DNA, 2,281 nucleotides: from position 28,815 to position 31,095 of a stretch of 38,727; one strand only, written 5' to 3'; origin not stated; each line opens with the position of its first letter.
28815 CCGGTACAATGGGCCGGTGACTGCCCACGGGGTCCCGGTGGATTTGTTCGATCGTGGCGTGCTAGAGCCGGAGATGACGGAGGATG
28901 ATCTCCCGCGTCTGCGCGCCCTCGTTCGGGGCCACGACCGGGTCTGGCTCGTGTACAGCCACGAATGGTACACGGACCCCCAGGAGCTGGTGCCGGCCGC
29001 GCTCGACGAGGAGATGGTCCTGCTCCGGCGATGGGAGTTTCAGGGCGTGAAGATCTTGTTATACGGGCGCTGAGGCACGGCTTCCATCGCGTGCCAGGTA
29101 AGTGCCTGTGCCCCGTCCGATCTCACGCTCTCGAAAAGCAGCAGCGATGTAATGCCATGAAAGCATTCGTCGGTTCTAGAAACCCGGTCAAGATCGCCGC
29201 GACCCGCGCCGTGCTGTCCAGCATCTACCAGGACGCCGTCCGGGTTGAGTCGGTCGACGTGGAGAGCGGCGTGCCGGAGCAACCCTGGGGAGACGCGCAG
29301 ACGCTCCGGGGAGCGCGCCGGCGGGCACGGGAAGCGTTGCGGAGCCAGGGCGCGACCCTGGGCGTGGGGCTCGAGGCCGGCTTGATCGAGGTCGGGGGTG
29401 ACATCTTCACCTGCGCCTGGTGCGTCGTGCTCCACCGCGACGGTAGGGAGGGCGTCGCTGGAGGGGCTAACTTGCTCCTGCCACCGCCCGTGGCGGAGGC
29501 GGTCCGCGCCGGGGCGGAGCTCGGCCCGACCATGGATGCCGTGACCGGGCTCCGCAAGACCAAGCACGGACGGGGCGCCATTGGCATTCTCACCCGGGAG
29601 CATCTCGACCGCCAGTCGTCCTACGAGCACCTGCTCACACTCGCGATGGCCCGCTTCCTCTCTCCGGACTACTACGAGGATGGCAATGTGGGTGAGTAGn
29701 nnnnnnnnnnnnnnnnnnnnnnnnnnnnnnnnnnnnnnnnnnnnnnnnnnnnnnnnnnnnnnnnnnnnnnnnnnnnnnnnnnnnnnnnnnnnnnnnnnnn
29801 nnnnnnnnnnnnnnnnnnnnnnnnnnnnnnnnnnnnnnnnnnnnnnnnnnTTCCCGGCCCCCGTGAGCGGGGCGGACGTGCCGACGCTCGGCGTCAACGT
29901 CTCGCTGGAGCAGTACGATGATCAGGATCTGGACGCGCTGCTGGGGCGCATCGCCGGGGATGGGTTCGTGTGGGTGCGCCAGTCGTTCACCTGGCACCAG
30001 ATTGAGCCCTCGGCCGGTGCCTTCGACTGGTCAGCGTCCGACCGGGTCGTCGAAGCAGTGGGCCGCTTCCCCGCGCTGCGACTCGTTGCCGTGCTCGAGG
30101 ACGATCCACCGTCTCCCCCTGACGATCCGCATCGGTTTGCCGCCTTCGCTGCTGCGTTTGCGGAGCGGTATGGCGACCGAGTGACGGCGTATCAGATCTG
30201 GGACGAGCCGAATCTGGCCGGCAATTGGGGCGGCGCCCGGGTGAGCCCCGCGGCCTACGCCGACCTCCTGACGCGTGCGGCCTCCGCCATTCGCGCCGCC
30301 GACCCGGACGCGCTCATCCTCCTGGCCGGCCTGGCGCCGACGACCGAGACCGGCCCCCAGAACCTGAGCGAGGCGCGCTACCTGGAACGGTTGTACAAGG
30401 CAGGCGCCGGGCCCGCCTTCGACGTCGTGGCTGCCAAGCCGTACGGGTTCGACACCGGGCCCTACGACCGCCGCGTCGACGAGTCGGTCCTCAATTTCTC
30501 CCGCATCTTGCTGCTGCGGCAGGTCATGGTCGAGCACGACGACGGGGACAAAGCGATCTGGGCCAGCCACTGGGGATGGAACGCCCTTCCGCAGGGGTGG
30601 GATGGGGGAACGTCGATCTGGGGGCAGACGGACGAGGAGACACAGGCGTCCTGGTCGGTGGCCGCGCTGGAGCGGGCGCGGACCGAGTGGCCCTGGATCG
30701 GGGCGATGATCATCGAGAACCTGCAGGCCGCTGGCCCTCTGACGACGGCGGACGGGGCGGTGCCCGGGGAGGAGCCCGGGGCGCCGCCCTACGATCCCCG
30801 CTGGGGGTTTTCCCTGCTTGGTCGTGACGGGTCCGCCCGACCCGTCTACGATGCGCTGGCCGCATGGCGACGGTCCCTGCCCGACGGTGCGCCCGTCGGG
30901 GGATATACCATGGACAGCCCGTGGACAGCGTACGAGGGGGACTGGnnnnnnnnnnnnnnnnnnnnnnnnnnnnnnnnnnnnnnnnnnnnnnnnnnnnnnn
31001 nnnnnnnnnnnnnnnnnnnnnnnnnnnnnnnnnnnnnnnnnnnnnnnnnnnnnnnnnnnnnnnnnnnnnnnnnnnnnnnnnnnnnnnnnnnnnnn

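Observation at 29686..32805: GH-A-like domain with Glu-to-His at the predicted nucleophile, fused to a beta-sandwich and an O-antigen-ligase/Wzy-like membrane domain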

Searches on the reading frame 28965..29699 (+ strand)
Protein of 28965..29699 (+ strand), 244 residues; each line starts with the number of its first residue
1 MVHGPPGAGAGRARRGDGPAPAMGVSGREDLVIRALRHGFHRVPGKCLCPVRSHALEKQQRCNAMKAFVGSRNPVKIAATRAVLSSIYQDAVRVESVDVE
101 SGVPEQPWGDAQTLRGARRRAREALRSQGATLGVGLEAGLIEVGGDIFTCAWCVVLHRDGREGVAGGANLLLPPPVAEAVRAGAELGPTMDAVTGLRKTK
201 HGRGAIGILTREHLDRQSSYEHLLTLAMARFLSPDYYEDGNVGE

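Call 10: search_protein_families(library=pfam, proteins=[window:28965-29699:+], max_evalue=0.001)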
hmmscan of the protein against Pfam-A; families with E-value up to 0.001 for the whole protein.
window:28965-29699:+ (244 aa): 1 family
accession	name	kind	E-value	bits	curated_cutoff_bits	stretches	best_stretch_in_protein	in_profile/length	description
PF01931.24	NTPase_I-T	-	1.5e-52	178.2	25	1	70-232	1-162/162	Protein of unknown function DUF84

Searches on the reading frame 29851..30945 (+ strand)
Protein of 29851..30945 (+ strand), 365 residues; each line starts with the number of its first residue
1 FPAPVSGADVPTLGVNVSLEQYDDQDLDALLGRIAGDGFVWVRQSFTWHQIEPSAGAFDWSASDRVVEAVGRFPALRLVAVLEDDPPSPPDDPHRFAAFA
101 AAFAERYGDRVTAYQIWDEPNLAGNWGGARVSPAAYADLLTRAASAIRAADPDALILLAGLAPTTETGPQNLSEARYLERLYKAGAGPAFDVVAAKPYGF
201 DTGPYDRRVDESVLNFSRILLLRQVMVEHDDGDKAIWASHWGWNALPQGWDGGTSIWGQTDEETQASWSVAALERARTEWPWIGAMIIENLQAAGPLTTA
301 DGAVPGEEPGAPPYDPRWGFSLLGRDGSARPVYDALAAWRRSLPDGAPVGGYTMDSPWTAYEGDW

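Call 30: search_protein_representatives(protein=window:29851-30945:+)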
Query: 365 residues. Proteins with E-value up to 0.001 (for the whole library): 10207; up to 1e-10: 3748; up to 1e-30: 467. The best 150 are listed.
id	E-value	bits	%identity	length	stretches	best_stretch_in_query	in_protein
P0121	9.7e-147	505.7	68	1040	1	1-365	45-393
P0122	2.9e-143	494.3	70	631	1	1-365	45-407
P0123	1.1e-104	367.2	62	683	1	2-338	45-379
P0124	2.1e-96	340.0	56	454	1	2-328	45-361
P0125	2.6e-95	336.4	53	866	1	9-365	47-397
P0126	2.6e-93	329.8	53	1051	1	11-365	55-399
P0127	1.3e-90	320.9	48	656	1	2-365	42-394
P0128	2.7e-89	316.6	56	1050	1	13-365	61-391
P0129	3.2e-89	316.3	55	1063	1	1-365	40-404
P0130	1.9e-87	310.5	53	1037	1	9-365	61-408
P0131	6.2e-86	305.5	49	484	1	6-365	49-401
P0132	1.4e-84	301.1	55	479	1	2-291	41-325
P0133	1.5e-84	301.0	50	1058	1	10-365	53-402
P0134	2.4e-84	300.3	48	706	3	1-344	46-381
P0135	8.0e-84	298.6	53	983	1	10-365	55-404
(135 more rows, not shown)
